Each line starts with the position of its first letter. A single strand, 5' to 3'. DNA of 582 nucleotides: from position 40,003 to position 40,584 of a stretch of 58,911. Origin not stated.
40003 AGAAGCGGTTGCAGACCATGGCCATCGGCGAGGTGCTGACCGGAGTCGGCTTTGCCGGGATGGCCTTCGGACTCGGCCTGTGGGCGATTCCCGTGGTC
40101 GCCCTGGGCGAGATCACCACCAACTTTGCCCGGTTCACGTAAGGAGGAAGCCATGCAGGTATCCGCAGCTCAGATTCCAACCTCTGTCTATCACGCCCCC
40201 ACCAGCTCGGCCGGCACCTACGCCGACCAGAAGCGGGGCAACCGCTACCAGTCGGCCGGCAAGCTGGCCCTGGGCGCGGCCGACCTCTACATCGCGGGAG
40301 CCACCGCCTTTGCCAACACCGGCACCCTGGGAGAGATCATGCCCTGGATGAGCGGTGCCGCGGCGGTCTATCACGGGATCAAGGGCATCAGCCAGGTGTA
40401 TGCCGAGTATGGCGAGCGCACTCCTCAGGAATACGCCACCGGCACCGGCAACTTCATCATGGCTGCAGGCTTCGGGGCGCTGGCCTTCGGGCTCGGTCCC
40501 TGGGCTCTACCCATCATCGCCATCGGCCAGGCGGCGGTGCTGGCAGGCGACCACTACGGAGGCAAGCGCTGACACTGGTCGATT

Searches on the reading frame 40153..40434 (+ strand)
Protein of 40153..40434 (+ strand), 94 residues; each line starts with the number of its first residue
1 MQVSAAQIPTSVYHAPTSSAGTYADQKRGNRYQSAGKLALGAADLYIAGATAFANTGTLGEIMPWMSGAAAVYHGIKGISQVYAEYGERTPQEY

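Call 76: search_protein_families(library=pfam, proteins=[window:40153-40434:+], max_evalue=10)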
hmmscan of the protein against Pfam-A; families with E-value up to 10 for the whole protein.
seq(94 aa): 1 family
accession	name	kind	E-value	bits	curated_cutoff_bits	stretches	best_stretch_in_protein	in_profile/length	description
PF06703.16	SPC25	-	0.28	11.4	24.3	1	36-89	28-82/159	Microsomal signal peptidase 25 kDa subunit (SPC25)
